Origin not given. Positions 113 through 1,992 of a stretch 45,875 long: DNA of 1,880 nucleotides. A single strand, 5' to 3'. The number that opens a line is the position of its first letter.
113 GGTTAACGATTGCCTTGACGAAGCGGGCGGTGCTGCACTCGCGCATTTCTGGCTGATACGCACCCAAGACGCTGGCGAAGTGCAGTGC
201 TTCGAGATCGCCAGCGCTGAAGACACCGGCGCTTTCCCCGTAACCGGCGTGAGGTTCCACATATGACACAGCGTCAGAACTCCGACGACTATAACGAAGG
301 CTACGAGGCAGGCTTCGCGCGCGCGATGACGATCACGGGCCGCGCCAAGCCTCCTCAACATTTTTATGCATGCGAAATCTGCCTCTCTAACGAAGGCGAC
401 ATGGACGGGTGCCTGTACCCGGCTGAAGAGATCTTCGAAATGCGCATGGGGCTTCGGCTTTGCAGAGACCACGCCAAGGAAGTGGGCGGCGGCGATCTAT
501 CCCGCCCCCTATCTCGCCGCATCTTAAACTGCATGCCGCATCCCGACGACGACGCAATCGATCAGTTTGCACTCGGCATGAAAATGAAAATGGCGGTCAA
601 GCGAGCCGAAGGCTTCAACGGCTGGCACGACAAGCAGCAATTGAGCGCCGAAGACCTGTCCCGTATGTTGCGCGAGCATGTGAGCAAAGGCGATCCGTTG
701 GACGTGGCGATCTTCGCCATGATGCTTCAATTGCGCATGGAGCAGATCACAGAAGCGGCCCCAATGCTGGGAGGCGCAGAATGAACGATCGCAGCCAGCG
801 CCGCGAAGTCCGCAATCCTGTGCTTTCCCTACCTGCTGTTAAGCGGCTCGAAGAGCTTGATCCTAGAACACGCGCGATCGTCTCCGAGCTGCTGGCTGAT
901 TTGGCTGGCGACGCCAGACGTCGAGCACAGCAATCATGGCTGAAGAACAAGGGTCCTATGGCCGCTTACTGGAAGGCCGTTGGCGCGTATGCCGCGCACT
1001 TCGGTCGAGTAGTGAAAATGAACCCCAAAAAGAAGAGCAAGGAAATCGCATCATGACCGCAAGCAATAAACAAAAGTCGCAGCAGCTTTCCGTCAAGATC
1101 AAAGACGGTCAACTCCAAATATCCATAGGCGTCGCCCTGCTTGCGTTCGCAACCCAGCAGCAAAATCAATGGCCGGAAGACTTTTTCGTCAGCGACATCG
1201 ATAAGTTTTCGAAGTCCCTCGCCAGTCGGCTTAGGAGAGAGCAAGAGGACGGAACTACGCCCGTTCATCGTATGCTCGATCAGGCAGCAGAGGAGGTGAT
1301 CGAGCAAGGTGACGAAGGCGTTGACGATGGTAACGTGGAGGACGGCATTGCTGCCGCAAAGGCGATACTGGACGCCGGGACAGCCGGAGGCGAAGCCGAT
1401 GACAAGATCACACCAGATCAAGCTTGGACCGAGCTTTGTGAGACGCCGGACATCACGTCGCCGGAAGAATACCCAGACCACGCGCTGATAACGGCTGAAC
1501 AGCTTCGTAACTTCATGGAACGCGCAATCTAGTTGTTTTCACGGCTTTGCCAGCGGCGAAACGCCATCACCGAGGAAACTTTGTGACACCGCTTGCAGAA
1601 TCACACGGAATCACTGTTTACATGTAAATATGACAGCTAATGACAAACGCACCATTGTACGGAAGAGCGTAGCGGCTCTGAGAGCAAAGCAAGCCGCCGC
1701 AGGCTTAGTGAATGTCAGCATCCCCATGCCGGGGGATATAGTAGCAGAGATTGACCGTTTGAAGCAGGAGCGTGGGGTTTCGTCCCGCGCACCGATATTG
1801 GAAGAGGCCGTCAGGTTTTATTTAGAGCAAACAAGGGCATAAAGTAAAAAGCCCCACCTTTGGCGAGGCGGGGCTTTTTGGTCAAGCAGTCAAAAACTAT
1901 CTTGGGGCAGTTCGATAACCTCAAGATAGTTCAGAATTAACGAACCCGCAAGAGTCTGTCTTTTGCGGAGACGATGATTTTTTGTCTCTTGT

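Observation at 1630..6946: Phage-plasmid lifestyle: full maintenance backbone and no integrase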

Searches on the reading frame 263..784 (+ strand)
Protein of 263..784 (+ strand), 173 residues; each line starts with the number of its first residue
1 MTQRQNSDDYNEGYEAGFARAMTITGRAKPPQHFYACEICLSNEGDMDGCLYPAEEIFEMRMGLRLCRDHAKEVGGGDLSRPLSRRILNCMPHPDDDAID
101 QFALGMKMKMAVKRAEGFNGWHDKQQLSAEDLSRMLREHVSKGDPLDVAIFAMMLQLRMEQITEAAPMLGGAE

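Call 13: search_protein_families(library=pfam, proteins=[window:263-784:+], max_evalue=0.01)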
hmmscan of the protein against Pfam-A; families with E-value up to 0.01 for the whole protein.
window:263-784:+ (173 aa): 0 families

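Call 86: search_protein_families(library=phrogs, proteins=[window:263-784:+], max_evalue=0.01)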
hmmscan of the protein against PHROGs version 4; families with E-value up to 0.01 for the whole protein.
window:263-784:+ (173 aa): 2 families
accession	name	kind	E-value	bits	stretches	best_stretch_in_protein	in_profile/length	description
phrog_8298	-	unknown function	3.4e-16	60.3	1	93-162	35-104/107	-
phrog_16645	-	unknown function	2.6e-14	54.5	1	95-166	15-86/227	-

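Call 93: search_protein_families(library=padloc, proteins=[window:263-784:+], max_evalue=0.01)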
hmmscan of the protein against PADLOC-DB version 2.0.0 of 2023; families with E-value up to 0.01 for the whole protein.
window:263-784:+ (173 aa): 0 families

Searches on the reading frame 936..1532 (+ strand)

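Call 13: search_protein_families(library=pfam, proteins=[window:936-1532:+], max_evalue=0.01)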
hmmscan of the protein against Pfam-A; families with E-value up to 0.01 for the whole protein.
window:936-1532:+ (198 aa): 0 families

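Call 86: search_protein_families(library=phrogs, proteins=[window:936-1532:+], max_evalue=0.01)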
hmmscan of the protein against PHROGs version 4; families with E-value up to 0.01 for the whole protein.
window:936-1532:+ (198 aa): 5 families
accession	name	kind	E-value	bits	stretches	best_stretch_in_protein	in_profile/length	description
phrog_21508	-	unknown function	5.8e-19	69.6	1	29-130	90-190/193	-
phrog_15438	-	unknown function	1.4e-14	55.3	1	51-132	1-81/82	-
phrog_14071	-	unknown function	3.3e-14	54.5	1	43-132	61-149/150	-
phrog_31817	-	unknown function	3.6e-10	40.8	1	41-130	87-179/190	-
phrog_35704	-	unknown function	3.3e-06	28.4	1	76-130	41-95/98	-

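Call 93: search_protein_families(library=padloc, proteins=[window:936-1532:+], max_evalue=0.01)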
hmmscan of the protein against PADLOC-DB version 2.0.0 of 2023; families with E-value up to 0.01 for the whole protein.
window:936-1532:+ (198 aa): 0 families

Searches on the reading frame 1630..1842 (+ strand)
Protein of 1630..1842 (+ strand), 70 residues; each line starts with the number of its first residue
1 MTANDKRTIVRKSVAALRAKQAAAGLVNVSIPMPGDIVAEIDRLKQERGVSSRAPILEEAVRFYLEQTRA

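Call 3: search_protein_families(library=pfam, proteins=[window:1630-1842:+], max_evalue=0.01)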
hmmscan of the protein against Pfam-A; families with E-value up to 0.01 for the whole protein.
window:1630-1842:+ (70 aa): 1 family
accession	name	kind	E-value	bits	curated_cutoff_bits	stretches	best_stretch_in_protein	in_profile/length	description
PF01402.27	RHH_1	-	5.8e-08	32.9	20.5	1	29-67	2-39/39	Ribbon-helix-helix protein, copG family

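Call 14: search_protein_families(library=phrogs, proteins=[window:1630-1842:+], max_evalue=0.01)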
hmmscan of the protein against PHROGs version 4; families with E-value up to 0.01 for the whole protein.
window:1630-1842:+ (70 aa): 1 family
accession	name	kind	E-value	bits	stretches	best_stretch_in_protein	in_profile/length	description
phrog_3887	-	transcription regulation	0.002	18.8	1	24-68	16-59/61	transcriptional regulator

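Call 39: search_protein_families(library=ncbifam, proteins=[window:1630-1842:+], max_evalue=0.01)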
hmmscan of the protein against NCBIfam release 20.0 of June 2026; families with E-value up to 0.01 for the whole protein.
window:1630-1842:+ (70 aa): 1 family
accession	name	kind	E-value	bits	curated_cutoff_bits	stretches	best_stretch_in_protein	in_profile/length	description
NF002169.0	PRK01002.1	subfamily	0.0033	17.4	111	1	26-67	4-45/141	nickel responsive regulator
